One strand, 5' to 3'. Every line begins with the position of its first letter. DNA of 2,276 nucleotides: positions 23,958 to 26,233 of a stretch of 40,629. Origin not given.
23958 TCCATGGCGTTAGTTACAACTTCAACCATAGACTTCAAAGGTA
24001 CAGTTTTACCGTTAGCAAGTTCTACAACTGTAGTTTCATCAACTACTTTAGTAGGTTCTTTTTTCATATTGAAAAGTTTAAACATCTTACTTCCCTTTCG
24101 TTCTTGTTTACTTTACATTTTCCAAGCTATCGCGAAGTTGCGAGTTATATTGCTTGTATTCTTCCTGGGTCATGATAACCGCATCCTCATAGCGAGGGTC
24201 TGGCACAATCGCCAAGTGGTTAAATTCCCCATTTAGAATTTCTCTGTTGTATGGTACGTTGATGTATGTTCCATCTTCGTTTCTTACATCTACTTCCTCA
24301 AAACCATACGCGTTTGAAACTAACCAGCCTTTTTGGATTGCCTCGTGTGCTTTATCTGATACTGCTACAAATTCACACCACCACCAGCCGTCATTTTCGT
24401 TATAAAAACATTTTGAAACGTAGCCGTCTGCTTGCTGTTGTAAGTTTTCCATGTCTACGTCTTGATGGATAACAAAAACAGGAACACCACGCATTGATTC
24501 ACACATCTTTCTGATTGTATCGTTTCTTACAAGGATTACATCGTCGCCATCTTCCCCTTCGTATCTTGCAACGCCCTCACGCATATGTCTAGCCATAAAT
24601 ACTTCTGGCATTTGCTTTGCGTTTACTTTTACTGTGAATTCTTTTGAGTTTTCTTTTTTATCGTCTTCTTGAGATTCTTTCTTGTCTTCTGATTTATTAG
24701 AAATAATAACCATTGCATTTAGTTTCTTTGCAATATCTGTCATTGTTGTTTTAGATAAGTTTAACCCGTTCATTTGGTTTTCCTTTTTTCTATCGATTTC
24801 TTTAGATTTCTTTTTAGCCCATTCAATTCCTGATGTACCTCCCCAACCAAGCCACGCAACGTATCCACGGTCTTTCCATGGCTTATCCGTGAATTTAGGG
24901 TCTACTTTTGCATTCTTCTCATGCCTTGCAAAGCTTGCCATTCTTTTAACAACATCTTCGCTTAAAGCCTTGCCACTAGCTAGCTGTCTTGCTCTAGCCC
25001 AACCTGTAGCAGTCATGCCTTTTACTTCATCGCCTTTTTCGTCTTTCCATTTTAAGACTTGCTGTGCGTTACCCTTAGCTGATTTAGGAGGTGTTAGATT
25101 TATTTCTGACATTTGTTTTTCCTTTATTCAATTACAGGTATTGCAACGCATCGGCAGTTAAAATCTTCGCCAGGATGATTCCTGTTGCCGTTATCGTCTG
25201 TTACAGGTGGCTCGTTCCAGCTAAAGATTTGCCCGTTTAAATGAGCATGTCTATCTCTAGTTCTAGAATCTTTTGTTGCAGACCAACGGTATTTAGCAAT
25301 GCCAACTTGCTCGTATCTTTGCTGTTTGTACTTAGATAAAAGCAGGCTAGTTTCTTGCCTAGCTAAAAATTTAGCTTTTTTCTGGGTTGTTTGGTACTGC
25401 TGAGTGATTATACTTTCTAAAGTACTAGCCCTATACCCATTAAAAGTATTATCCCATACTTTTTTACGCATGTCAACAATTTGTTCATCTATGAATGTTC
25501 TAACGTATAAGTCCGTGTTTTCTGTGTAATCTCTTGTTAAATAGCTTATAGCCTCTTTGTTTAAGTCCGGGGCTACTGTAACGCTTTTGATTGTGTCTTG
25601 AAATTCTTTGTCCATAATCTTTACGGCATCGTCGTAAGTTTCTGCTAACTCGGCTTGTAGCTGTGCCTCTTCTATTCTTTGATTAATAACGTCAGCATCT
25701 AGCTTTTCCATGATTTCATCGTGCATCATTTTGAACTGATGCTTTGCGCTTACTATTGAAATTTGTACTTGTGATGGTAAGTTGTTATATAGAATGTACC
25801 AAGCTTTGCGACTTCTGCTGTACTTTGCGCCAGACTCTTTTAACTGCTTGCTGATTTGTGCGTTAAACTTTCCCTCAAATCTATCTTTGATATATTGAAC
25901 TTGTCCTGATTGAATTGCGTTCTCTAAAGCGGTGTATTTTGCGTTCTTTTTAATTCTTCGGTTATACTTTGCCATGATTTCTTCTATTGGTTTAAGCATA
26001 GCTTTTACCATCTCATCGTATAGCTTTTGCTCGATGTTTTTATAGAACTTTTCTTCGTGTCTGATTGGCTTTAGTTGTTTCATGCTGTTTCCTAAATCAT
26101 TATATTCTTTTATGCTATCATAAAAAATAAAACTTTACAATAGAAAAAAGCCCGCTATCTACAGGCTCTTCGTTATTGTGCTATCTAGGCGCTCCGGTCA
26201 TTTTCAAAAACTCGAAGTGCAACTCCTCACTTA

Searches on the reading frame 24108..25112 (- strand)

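Call 40: search_protein_families(library=phrogs, proteins=[window:24108-25112:-], max_evalue=0.001)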
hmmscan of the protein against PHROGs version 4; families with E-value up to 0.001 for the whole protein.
window:24108-25112:- (334 aa): 3 families
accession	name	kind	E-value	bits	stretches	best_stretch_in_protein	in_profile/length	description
phrog_2859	-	unknown function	5.1e-16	58.8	1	2-114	159-270/740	-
phrog_530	-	head and packaging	1e-05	25.9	1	151-313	24-188/390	head maturation protease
phrog_12864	-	head and packaging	0.00017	21.8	1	198-324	89-215/468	head maturation protease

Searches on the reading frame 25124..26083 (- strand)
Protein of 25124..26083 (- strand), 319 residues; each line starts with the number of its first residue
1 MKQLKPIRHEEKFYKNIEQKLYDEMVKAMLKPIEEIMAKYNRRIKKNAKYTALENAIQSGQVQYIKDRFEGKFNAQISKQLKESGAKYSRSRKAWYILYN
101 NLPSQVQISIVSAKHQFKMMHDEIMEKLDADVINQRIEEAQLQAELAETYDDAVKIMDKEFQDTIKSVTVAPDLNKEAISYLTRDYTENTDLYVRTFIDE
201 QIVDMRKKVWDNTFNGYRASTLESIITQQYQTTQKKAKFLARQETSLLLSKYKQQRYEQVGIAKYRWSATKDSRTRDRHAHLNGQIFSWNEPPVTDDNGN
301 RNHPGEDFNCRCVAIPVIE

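Call 40: search_protein_families(library=phrogs, proteins=[window:25124-26083:-], max_evalue=0.001)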
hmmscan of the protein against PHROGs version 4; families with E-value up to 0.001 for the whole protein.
window:25124-26083:- (319 aa): 13 families
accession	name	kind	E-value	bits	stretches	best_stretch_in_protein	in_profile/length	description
phrog_324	-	head and packaging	3.2e-36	126.5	1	24-319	66-319/624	head morphogenesis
phrog_4529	-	head and packaging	1.4e-26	94.9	1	11-317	7-287/533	minor head protein and DNA pilot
phrog_595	-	head and packaging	1.4e-22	81.7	1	11-318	12-298/513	head maturation protease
phrog_15127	-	head and packaging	6.4e-20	72.2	1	206-310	134-244/602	head protein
phrog_115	-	head and packaging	9.5e-19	69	1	215-319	220-319/665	minor head protein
phrog_3517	-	head and packaging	4e-15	57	1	231-318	229-329/371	head morphogenesis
phrog_6577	-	unknown function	9.9e-15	54.9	1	118-318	44-230/1066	-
phrog_2468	-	head and packaging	5.2e-13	50.1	1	34-318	5-273/303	head morphogenesis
phrog_2662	-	head and packaging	2.9e-10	40.4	1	73-317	492-708/717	portal protein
phrog_2841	-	head and packaging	9.2e-07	29.2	1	141-319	131-308/525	minor head protein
phrog_19443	-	head and packaging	9.7e-07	28.6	1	213-318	180-285/579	minor head protein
phrog_23416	-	unknown function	2.9e-05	24.1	1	143-313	17-173/459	-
phrog_19194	-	unknown function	0.00028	20.7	1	251-315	139-198/438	-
